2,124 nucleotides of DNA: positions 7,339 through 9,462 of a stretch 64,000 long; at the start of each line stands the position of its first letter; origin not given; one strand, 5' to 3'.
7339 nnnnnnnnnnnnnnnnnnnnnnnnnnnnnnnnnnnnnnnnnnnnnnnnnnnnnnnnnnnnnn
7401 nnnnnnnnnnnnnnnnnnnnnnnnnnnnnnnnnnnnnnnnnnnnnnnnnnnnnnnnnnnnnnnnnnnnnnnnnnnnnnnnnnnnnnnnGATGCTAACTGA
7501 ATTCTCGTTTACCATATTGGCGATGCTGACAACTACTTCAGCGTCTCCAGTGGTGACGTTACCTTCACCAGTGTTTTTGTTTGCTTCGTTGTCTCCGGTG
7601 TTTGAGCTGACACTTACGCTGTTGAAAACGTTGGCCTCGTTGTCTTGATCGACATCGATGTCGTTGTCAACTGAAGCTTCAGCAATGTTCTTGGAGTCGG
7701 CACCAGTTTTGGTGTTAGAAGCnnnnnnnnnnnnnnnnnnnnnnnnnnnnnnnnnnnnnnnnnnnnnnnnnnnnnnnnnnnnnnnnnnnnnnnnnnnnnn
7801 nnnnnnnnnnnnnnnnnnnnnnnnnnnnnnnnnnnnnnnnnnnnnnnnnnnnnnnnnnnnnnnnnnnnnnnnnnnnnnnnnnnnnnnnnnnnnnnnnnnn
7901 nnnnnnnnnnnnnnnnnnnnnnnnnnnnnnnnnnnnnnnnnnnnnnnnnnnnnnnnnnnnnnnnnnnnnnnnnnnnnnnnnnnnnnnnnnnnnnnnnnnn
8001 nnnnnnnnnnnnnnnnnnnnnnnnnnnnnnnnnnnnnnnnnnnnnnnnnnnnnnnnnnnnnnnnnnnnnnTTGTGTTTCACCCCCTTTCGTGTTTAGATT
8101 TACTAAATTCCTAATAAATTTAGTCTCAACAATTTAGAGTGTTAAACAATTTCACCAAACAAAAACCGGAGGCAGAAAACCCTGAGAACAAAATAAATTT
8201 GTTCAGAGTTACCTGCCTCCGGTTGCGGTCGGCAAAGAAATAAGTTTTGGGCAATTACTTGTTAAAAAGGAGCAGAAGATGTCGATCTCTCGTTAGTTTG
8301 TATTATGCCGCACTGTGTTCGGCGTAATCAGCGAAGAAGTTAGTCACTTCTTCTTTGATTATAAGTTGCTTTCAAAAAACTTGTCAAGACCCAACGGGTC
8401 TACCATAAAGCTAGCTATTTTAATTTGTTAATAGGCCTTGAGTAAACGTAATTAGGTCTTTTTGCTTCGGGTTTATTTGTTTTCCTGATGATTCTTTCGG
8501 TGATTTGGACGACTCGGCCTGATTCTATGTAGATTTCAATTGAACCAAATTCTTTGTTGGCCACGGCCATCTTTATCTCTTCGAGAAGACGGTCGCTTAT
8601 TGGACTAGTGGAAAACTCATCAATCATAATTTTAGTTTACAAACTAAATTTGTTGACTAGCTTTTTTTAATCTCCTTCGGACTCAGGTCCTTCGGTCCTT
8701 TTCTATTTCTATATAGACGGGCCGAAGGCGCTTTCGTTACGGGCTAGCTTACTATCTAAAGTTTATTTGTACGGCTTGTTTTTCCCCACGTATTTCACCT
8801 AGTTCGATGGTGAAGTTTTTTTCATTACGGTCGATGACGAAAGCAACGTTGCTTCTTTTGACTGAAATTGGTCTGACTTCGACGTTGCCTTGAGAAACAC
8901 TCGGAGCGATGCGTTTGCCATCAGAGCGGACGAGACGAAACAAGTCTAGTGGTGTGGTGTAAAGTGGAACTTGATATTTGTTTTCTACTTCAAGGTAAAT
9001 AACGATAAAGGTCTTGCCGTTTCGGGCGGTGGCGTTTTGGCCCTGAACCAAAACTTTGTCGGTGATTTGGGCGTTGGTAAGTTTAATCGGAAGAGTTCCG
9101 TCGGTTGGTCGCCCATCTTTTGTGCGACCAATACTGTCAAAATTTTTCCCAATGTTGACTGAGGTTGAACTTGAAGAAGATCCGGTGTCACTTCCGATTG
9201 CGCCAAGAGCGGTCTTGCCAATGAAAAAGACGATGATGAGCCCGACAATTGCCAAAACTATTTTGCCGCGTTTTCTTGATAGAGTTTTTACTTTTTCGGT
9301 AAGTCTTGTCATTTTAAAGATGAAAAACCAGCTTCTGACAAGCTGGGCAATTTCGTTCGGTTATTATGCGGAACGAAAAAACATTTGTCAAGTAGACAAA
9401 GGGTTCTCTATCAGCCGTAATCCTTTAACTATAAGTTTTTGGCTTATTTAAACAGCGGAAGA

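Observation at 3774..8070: Three tandem paralogous secreted proteins built from an unrecognised roughly 28-60-aa NTG-rich repeat, one with an LPXTG anchor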

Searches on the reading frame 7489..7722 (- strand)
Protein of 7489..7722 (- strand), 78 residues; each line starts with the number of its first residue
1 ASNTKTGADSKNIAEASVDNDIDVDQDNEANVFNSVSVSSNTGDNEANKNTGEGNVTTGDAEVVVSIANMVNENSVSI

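Call 50: search_protein_representatives(alignment_id=A2)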
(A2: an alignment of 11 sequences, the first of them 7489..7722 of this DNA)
Query: 11 sequences, 78 profile positions. Proteins with E-value up to 0.001 (for the whole library): 2751; up to 1e-10: 1638; up to 1e-30: 358. The best 150 are listed.
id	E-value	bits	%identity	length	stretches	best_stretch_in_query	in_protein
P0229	3.6e-163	546.7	-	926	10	2-72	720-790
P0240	6.8e-121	411.2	-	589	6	1-76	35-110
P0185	2.1e-120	409.7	-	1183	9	1-76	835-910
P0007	7.6e-103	353.4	-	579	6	1-77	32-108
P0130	1.2e-102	352.7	-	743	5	1-77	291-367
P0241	2.0e-100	345.6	-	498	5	1-77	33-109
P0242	4.4e-95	328.5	-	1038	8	1-76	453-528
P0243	1.5e-90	314.0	-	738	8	1-76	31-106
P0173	1.7e-90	313.8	-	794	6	1-75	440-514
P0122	1.3e-89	311.0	-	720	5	1-77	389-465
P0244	2.1e-88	307.1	-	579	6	2-76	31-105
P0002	7.2e-87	302.2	-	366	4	1-76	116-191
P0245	6.0e-85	296.0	-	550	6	1-74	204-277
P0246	8.1e-84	292.4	-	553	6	1-74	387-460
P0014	5.3e-83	289.8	-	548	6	2-74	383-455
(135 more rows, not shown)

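Call 52: find_related_loci(query=A2, collection=genome_contigs, flank=10000)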
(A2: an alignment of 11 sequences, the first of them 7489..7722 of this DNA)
Query A2 (78 aa) in genome_contigs; peptide patterns used: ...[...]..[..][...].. (x = any residue, [..] = any of these).
128 stretches matched a pattern; 85 encode a relative of the query (tblastn E <= 1e-3); the best 80 are kept; 71 distinct loci.
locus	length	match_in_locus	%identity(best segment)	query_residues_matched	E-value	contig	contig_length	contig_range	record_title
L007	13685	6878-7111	58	1-78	1e-20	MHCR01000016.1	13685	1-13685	MAG: Candidatus Woykebacteria bacterium RBG_16_39_9b RBG_16_scaffold_3257, whole genome shotgun sequence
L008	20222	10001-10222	70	1-74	2e-19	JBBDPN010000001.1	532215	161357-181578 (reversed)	MAG: Candidatus Woykebacteria bacterium isolate LejiaB_43_27 Lejia_B_10_length_532215_cov_16, whole genome shotgun seque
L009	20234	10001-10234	55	1-78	2e-18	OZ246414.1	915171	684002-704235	MAG: uncultured Gammaproteobacteria bacterium isolate SRP119689_co1_109 genome assembly, chromosome: 1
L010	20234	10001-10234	51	1-78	1e-16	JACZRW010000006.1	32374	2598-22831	MAG: Patescibacteria group bacterium isolate B106T1L10 B106T1L10_NODE1539, whole genome shotgun sequence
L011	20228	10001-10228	51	1-76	1e-16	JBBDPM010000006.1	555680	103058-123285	MAG: Candidatus Woykebacteria bacterium isolate LejiaB_42_22 Lejia_B_6_length_555680_cov_13, whole genome shotgun sequen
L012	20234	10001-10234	50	1-78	1e-14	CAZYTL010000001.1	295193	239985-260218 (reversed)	MAG TPA_asm: uncultured Gammaproteobacteria bacterium isolate SRP323688_co1_138 genome assembly, contig: NODE_51_length_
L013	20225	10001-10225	51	5-78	3e-13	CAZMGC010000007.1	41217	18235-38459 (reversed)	MAG TPA_asm: uncultured Gammaproteobacteria bacterium isolate SRP278252_co2_146 genome assembly, contig: NODE_1715_lengt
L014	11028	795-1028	47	1-78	8e-13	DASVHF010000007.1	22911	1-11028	MAG TPA_asm: Candidatus Nanoarchaeia archaeon isolate SMAG_U2959 k141_263230, whole genome shotgun sequence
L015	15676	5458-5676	54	7-78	2e-12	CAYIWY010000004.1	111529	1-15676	MAG TPA_asm: uncultured Gammaproteobacteria bacterium isolate ERP119705_co4_291 genome assembly, contig: NODE_52_length_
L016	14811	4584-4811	51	4-78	2e-12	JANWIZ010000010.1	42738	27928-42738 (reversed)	MAG: Patescibacteria group bacterium isolate CRAIB_MAG54 c_000000016207, whole genome shotgun sequence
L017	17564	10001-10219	50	7-78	7e-12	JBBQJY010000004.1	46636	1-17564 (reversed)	MAG: Candidatus Curtissbacteria bacterium isolate Co_metawrap_659 Cmw_659_k141_3640628_length_46636_cov_10.0000, whole g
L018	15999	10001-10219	50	7-78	7e-12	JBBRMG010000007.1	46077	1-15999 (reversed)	MAG: Candidatus Doudnabacteria bacterium isolate La1_metabat2.020 LA1C_B2.020_k141_2283469L_46077_cov_9.9960, whole geno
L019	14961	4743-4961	52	7-78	9e-12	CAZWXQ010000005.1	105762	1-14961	MAG TPA_asm: uncultured Gammaproteobacteria bacterium isolate SRP292972_co3_100 genome assembly, contig: NODE_231_length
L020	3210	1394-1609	40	1-72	1e-11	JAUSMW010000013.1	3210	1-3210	MAG: Candidatus Saccharibacteria bacterium isolate E19_maxbin.112_sub E19_k141_101765, whole genome shotgun sequence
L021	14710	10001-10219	48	7-78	1e-11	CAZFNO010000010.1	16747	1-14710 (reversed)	MAG TPA_asm: uncultured Gammaproteobacteria bacterium isolate binchicken_co134_351 genome assembly, contig: NODE_7389_le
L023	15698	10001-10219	51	7-78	2e-11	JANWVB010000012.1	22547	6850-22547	MAG: Patescibacteria group bacterium isolate SKYG105 NODE_12_length_22547_cov_3.534713, whole genome shotgun sequence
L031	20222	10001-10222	42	2-74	3e-10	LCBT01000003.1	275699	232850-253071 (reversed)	MAG: Candidatus Daviesbacteria bacterium GW2011_GWA1_41_61 UU73_C0003, whole genome shotgun sequence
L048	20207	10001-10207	47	19-78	4e-9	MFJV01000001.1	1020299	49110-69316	MAG: Candidatus Gottesmanbacteria bacterium RIFCSPLOWO2_01_FULL_43_11b rifcsplowo2_01_scaffold_30, whole genome shotgun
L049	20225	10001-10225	43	1-74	4e-9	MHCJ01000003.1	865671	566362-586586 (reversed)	MAG: Candidatus Chisholmbacteria bacterium RIFCSPHIGHO2_01_FULL_52_32 rifcsphigho2_01_scaffold_32, whole genome shotgun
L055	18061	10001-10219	40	7-78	3e-8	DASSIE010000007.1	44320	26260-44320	MAG TPA_asm: Patescibacteria group bacterium isolate SMAG_U1079 k141_397974, whole genome shotgun sequence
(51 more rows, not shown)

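Call 58: search_protein_families(library=pfam, proteins=[L013:14031-14609:+, L031:12686-13234:+, L049:11902-12534:+, L023:14749-15327:+, L012:7158-7766:+, L048:7025-7636:+, L055:15674-16264:+], max_evalue=0.001)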
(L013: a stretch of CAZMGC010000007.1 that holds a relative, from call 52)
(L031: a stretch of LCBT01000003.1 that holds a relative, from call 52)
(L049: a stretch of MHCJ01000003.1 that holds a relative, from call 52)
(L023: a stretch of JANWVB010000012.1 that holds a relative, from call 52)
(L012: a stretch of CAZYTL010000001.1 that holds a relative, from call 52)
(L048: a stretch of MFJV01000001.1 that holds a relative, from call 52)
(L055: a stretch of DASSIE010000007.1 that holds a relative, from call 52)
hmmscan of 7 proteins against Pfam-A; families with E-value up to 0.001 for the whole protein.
L013:14031-14609:+ (192 aa): 1 family
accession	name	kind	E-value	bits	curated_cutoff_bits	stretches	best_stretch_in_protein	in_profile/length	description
PF04203.18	Sortase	-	2.6e-23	82.5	26.6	1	58-191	1-124/125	Sortase domain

L031:12686-13234:+ (182 aa): 1 family
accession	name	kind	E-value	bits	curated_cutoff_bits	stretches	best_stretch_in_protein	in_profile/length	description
PF04203.18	Sortase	-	7.1e-22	77.9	26.6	1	47-181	1-124/125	Sortase domain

L049:11902-12534:+ (210 aa): 1 family
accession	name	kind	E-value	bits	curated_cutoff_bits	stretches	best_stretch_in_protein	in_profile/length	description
PF04203.18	Sortase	-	3.3e-26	91.9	26.6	1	72-207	1-125/125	Sortase domain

L023:14749-15327:+ (192 aa): 1 family
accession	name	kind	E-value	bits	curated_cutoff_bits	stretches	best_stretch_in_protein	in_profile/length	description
PF04203.18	Sortase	-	1.2e-23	83.7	26.6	1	70-188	2-121/125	Sortase domain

L012:7158-7766:+ (202 aa): 1 family
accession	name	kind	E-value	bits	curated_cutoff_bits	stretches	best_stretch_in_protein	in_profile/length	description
PF04203.18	Sortase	-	7.3e-21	74.6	26.6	1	65-198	3-124/125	Sortase domain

L048:7025-7636:+ (203 aa): 1 family
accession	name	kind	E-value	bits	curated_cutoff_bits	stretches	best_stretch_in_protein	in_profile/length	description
PF04203.18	Sortase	-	3.6e-21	75.6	26.6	1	63-199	1-124/125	Sortase domain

L055:15674-16264:+ (196 aa): 1 family
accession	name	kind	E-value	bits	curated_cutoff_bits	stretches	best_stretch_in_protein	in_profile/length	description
PF04203.18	Sortase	-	2.5e-19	69.7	26.6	1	73-195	1-124/125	Sortase domain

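Call 88: search_protein_families(library=ncbifam, proteins=[L013:14031-14609:+, L031:12686-13234:+, L023:14749-15327:+, L055:14236-14847:+, L012:7158-7766:+], max_evalue=0.01)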
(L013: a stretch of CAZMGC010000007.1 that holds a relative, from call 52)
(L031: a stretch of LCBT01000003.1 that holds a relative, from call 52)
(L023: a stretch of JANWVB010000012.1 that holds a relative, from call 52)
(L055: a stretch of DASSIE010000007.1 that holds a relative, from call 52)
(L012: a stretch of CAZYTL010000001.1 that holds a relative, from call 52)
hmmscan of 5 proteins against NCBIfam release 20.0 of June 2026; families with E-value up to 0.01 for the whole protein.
L013:14031-14609:+ (192 aa): 8 families
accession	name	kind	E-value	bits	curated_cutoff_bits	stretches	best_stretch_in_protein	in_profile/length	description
NF033745.1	class_C_sortase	subfamily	5.1e-19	68.9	160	1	57-188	95-217/220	class C sortase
TIGR01076.1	sortase_fam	subfamily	5.2e-19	68.4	39.35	1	57-187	2-123/136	sortase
NF058671.1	sortase_SrtD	exception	2.2e-15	56.8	140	1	58-189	67-185/187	class D sortase, LPxTATN-specific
NF033746.1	class_D_sortase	subfamily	3.3e-15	56.1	165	1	58-189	13-131/135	class D sortase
NF033747.1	class_E_sortase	subfamily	2.1e-10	40.8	160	1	77-189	88-203/211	class E sortase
TIGR03784.1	marine_sortase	equivalog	1.9e-08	34.1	158.25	1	85-179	74-160/174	class GN sortase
NF033748.1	class_F_sortase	subfamily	1.9e-06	27.6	166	1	58-175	14-133/155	class F sortase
NF042414.1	CLC_0170_fam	subfamily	0.0025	17.7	30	1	4-34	25-55/56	CLC_0170 family protein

L031:12686-13234:+ (182 aa): 6 families
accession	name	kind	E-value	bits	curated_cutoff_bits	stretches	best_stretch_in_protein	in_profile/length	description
NF033745.1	class_C_sortase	subfamily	2.7e-18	66.5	160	1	46-179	95-218/220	class C sortase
TIGR01076.1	sortase_fam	subfamily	1.2e-17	64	39.35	1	46-178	2-124/136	sortase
NF033746.1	class_D_sortase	subfamily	3.8e-14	52.6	165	1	46-181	12-133/135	class D sortase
NF058671.1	sortase_SrtD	exception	7.8e-13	48.5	140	1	47-180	67-186/187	class D sortase, LPxTATN-specific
NF033747.1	class_E_sortase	subfamily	6e-06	26.2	160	1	64-180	86-204/211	class E sortase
TIGR03784.1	marine_sortase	equivalog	3.7e-05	23.4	158.25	1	110-169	100-160/174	class GN sortase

L023:14749-15327:+ (192 aa): 7 families
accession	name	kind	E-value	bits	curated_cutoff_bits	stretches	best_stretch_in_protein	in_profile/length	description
TIGR01076.1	sortase_fam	subfamily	5.7e-16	58.5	39.35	1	101-187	31-123/136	sortase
NF033747.1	class_E_sortase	subfamily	1.1e-13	51.6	160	1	67-188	72-202/211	class E sortase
NF033745.1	class_C_sortase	subfamily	7.6e-13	48.7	160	1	107-187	132-216/220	class C sortase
NF058671.1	sortase_SrtD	exception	3.1e-11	43.3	140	1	92-176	86-168/187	class D sortase, LPxTATN-specific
NF033746.1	class_D_sortase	subfamily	6.1e-11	42.3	165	1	91-178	31-116/135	class D sortase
TIGR03784.1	marine_sortase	equivalog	3.1e-08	33.4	158.25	1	101-179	82-159/174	class GN sortase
NF033748.1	class_F_sortase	subfamily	1.4e-07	31.2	166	1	65-183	10-140/155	class F sortase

L055:14236-14847:+ (203 aa): 7 families
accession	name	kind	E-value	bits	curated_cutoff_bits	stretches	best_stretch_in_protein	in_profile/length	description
TIGR01076.1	sortase_fam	subfamily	2.5e-13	50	39.35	1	109-203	27-128/136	sortase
NF033745.1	class_C_sortase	subfamily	9.6e-13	48.4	160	1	80-202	95-220/220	class C sortase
NF033747.1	class_E_sortase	subfamily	1.5e-11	44.6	160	1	113-201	104-204/211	class E sortase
NF058671.1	sortase_SrtD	exception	6.6e-11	42.2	140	1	113-190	95-171/187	class D sortase, LPxTATN-specific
NF033746.1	class_D_sortase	subfamily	1.4e-10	41.1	165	1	112-201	40-132/135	class D sortase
NF033748.1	class_F_sortase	subfamily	3.8e-08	33.1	166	1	75-194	8-140/155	class F sortase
TIGR03784.1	marine_sortase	equivalog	3.7e-05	23.4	158.25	1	111-191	80-160/174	class GN sortase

L012:7158-7766:+ (202 aa): 7 families
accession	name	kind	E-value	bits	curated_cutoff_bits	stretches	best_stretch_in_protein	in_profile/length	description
NF033745.1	class_C_sortase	subfamily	2.7e-16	60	160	1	60-197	93-219/220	class C sortase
NF058671.1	sortase_SrtD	exception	1.8e-13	50.6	140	1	64-193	68-182/187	class D sortase, LPxTATN-specific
NF033746.1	class_D_sortase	subfamily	2.5e-13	50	165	1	63-198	13-133/135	class D sortase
TIGR01076.1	sortase_fam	subfamily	3.3e-13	49.6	39.35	1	89-197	22-126/136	sortase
NF033747.1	class_E_sortase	subfamily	3e-11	43.6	160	1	87-199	93-206/211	class E sortase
TIGR03784.1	marine_sortase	equivalog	3.5e-06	26.8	158.25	1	126-184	100-158/174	class GN sortase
NF033748.1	class_F_sortase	subfamily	0.00012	21.8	166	1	58-161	9-110/155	class F sortase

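Call 97: find_related_loci(query=A2, collection=viral_contigs, flank=5000)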
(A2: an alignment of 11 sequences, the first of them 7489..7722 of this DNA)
Query A2 (78 aa) in viral_contigs; peptide patterns used: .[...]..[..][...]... (x = any residue, [..] = any of these).
78 stretches matched a pattern, but none encodes a relative of the query by tblastn (E <= 1e-3).

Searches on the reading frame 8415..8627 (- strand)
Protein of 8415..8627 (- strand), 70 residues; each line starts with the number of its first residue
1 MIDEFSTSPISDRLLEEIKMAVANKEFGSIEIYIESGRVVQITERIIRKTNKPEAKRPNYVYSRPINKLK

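Call 14: search_protein_families(library=pfam, proteins=[window:8415-8627:-], max_evalue=0.01)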
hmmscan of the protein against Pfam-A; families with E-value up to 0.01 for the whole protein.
window:8415-8627:- (70 aa): 1 family
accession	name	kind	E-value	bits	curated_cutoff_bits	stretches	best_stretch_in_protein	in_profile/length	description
PF10055.14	DUF2292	-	6.9e-06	26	22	1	15-42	2-29/37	Uncharacterized small protein (DUF2292)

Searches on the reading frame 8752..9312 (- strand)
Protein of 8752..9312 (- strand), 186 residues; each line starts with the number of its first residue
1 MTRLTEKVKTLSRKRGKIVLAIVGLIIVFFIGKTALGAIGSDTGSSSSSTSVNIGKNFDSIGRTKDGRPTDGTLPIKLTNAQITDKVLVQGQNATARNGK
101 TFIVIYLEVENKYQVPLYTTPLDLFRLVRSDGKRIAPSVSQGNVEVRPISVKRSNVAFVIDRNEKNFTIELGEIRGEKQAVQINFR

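Call 14: search_protein_families(library=pfam, proteins=[window:8752-9312:-], max_evalue=0.01)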
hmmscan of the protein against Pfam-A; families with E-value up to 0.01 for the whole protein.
window:8752-9312:- (186 aa): 1 family
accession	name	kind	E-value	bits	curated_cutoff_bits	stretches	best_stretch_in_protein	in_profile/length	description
PF11611.13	DUF4352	-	1.8e-06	28.7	25.9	1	89-174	24-116/122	Domain of unknown function (DUF4352)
